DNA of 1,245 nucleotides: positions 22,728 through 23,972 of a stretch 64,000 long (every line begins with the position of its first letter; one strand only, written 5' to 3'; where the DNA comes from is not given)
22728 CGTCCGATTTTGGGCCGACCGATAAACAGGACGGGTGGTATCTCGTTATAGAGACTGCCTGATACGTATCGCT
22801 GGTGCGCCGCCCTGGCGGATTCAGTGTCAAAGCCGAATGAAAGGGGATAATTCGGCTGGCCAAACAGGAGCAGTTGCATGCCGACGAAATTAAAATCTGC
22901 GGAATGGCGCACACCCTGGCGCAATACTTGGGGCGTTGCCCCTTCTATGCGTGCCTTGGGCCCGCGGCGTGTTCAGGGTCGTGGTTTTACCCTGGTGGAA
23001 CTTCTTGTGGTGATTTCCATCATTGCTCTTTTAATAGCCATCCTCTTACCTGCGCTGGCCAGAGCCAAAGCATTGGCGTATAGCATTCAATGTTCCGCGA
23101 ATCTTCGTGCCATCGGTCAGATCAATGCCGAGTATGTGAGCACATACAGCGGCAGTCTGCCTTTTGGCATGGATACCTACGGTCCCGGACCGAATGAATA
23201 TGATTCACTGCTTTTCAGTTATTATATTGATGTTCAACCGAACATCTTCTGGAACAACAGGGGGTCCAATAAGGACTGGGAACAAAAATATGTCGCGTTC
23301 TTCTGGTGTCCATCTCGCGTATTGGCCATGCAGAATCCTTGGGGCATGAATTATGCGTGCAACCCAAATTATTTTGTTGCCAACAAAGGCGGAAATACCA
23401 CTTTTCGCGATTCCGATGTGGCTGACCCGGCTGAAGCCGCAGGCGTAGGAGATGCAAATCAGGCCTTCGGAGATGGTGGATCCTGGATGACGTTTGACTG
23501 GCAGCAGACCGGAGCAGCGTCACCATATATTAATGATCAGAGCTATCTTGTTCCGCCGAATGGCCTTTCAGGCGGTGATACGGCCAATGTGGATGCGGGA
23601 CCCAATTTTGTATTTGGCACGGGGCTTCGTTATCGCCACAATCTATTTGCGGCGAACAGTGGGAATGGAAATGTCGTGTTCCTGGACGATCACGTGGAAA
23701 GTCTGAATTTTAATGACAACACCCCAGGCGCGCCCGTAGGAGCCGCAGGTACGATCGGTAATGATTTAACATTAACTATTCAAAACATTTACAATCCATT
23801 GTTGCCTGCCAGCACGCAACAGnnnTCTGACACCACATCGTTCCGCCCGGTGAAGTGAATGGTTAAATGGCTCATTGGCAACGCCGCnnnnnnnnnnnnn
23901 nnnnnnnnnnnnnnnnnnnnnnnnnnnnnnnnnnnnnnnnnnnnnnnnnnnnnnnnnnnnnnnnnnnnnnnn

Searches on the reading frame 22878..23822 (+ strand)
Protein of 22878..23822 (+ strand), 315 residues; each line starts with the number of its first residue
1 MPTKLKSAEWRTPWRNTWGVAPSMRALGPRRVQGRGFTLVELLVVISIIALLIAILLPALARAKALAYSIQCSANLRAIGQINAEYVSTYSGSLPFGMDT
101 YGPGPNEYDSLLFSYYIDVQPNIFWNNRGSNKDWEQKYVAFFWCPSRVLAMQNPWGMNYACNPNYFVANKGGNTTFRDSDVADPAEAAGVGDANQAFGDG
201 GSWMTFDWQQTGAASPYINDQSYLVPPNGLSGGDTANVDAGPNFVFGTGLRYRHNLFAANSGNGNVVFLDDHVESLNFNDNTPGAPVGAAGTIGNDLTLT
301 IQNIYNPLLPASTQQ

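Call 4: search_protein_families(library=pfam, proteins=[window:22878-23822:+], max_evalue=0.01)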
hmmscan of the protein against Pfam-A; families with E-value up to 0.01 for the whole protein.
window:22878-23822:+ (315 aa): 2 families
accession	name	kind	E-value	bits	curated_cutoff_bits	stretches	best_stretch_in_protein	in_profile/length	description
PF07963.17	N_methyl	-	1.1e-06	28.3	21.2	1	35-57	5-27/27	Prokaryotic N-terminal methylation motif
PF07596.16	SBP_bac_10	-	0.0022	18.5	23.3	0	109-222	67-154/268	Protein of unknown function (DUF1559)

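Call 7: search_protein_families(library=ncbifam, proteins=[window:22878-23822:+], max_evalue=0.01)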
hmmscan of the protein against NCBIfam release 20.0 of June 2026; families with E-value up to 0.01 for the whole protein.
window:22878-23822:+ (315 aa): 8 families
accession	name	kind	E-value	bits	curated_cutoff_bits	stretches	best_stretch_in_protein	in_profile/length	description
NF040999.1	pilin_ComGC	equivalog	2.8e-06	27.4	75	1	35-77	2-44/84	competence type IV pilus major pilin ComGC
TIGR02532.1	IV_pilin_GFxxxE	domain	4.7e-06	26.2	16.3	1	35-57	2-24/24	prepilin-type N-terminal cleavage/methylation domain-containing protein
TIGR01710.1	typeII_sec_gspG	equivalog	7.8e-06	26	88.85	1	35-81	1-47/134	type II secretion system major pseudopilin GspG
NF041775.1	typeIV_PilA_Myxo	equivalog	8.2e-06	25.9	400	1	34-81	10-57/214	type IV pilin protein PilA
NF007862.0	PRK10574.1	equivalog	1.2e-05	25.5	138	1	33-61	3-31/145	prepilin peptidase-dependent pilin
TIGR01708.2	typeII_sec_gspH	equivalog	0.00011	22.2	80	1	35-61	2-28/169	type II secretion system minor pseudopilin GspH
NF041013.1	T4P_ComGE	equivalog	0.0003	20.8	49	1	35-62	4-31/83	competence type IV pilus minor pilin ComGE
TIGR02596.1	TIGR02596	subfamily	0.00052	20.1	70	1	37-60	1-24/196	Verru_Chthon cassette protein D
